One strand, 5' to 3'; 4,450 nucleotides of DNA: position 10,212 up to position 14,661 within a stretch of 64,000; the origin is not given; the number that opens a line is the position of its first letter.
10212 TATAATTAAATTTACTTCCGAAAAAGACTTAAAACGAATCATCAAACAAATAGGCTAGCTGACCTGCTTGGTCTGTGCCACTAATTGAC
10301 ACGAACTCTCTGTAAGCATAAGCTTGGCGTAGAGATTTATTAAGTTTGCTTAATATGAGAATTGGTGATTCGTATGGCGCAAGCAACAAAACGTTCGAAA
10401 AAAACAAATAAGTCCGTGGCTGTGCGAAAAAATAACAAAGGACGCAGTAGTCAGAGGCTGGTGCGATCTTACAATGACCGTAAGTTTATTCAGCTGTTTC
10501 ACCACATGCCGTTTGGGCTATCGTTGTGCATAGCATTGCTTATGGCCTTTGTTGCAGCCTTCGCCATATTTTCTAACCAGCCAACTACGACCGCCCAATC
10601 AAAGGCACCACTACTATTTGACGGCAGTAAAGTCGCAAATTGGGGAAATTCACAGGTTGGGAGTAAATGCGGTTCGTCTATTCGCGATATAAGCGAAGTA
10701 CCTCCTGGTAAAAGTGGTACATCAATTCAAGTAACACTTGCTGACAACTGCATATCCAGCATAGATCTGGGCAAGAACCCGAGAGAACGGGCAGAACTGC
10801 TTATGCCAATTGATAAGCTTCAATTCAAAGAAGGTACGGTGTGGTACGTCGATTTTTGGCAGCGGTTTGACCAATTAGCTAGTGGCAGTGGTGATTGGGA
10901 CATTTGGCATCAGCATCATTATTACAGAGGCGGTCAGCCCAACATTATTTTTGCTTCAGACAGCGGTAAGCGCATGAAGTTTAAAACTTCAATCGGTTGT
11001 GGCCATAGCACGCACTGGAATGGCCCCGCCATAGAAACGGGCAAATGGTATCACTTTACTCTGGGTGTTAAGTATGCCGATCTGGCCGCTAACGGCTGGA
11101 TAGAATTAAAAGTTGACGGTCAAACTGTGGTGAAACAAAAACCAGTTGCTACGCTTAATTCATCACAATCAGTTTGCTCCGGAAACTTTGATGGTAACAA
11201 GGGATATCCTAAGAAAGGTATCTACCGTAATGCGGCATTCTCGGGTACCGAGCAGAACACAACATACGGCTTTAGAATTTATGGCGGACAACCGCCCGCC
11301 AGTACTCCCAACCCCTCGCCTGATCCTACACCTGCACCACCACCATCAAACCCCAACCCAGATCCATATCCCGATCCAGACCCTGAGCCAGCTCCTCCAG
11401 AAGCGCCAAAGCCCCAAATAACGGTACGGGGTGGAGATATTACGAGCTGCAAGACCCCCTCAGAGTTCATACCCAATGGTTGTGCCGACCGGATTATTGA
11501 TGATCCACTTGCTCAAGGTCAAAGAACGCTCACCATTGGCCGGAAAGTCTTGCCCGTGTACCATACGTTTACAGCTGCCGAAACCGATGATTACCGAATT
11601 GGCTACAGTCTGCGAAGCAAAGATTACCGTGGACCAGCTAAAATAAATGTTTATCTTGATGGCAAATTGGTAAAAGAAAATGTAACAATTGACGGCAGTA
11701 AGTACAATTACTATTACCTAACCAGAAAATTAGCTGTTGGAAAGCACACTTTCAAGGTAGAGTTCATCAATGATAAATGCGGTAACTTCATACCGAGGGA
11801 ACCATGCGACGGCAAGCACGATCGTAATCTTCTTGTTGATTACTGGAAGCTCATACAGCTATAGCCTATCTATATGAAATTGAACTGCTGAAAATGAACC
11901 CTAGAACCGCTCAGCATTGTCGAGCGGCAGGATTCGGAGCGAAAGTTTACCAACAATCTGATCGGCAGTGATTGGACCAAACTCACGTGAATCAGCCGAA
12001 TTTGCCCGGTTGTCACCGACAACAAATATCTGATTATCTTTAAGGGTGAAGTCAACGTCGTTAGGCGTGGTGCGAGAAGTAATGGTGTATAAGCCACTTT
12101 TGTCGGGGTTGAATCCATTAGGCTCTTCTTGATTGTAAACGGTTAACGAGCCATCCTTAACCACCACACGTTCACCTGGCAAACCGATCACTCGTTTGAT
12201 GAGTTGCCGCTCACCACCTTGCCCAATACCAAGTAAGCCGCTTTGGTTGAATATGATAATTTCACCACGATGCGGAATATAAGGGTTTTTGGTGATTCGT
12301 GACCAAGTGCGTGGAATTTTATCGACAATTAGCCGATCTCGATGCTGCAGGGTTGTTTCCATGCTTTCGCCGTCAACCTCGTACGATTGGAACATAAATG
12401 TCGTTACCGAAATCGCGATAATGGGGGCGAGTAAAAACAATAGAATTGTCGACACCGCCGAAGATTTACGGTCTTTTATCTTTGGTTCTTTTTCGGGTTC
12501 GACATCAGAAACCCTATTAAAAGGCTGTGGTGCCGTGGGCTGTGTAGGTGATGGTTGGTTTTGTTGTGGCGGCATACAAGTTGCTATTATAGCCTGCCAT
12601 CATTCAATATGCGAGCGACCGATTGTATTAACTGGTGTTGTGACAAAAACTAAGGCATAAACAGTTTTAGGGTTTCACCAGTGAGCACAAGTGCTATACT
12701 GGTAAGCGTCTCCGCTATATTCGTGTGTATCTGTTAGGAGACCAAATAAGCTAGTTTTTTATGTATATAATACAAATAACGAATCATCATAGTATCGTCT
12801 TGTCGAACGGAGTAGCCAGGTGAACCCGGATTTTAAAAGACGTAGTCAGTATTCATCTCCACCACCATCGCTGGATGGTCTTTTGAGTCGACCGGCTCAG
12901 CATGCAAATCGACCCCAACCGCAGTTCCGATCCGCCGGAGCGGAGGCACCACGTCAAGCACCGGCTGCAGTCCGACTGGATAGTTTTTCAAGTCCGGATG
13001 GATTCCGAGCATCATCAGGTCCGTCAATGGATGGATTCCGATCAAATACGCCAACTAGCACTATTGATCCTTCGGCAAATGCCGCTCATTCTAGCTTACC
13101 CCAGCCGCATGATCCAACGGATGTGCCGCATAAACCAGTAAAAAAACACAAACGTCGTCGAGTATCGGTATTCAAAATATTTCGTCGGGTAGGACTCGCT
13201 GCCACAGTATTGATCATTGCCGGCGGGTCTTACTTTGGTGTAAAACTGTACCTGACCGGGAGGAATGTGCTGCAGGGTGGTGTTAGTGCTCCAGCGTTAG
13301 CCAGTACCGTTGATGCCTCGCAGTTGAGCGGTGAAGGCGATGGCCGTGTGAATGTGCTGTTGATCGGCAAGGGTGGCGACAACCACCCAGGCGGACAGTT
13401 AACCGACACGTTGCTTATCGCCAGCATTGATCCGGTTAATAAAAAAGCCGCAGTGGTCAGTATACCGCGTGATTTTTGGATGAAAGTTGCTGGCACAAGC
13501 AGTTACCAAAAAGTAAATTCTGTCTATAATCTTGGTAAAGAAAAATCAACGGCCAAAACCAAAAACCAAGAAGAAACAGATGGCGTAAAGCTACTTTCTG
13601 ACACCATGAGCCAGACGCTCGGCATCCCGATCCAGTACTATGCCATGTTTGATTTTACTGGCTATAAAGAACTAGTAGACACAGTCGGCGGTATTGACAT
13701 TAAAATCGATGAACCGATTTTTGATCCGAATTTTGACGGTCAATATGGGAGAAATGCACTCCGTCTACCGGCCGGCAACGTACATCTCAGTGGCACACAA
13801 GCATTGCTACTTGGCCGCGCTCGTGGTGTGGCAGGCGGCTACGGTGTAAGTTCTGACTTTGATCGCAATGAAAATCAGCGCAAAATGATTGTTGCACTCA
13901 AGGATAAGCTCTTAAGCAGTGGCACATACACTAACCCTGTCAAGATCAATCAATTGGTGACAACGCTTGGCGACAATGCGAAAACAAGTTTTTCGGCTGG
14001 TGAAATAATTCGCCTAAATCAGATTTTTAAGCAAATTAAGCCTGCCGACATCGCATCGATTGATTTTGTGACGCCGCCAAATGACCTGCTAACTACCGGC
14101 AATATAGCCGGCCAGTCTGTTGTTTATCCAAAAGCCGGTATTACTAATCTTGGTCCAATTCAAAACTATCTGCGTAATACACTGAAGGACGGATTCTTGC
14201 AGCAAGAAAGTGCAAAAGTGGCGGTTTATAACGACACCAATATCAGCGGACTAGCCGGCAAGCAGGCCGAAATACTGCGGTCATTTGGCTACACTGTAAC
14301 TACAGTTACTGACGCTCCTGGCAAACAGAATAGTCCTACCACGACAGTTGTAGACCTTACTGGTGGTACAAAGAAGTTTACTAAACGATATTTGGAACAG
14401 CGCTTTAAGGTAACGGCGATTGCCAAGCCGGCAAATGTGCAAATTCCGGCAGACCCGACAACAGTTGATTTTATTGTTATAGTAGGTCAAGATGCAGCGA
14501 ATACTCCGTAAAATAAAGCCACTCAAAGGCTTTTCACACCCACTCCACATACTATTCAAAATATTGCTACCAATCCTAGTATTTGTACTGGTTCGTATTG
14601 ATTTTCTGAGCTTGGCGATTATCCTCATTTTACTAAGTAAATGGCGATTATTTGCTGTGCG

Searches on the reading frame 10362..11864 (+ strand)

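Call 14: search_protein_families(library=pfam, proteins=[window:10362-11864:+])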
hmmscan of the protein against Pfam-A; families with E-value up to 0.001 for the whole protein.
window:10362-11864:+ (500 aa): 2 families
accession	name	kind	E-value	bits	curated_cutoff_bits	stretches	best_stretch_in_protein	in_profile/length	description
PF14099.13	Polysacc_lyase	-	6.6e-10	39.7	29.9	1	103-300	17-203/210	Polysaccharide lyase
PF16841.11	CBM60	-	7.3e-05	23.6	28.2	1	419-495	8-74/91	Ca-dependent carbohydrate-binding module xylan-binding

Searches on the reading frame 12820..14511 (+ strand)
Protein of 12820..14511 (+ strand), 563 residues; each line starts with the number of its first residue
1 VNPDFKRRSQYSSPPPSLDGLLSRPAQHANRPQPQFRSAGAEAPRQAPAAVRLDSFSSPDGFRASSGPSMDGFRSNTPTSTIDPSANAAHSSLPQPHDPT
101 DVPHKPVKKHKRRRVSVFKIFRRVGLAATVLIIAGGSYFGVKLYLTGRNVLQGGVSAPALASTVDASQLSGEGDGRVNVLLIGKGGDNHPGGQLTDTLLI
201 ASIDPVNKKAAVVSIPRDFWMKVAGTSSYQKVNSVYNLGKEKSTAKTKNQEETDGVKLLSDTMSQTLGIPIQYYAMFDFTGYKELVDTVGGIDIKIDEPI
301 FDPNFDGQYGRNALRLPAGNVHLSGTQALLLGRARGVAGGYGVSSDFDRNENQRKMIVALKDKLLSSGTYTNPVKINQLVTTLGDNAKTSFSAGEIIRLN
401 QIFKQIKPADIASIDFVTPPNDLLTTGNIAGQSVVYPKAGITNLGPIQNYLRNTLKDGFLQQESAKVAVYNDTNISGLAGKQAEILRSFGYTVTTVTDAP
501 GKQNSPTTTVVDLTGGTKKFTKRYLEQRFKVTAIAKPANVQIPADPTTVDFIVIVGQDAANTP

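Call 14: search_protein_families(library=pfam, proteins=[window:12820-14511:+])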
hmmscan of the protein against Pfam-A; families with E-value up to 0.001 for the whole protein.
window:12820-14511:+ (563 aa): 2 families
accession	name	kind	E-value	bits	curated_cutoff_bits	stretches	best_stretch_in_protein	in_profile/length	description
PF03816.19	LytR_cpsA_psr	-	7.5e-31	107.8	24.6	1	195-364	2-148/150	LytR_cpsA_psr family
PF13399.11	LytR_C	-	4.4e-11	44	22.2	1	465-558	2-85/86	LytR cell envelope-related transcriptional attenuator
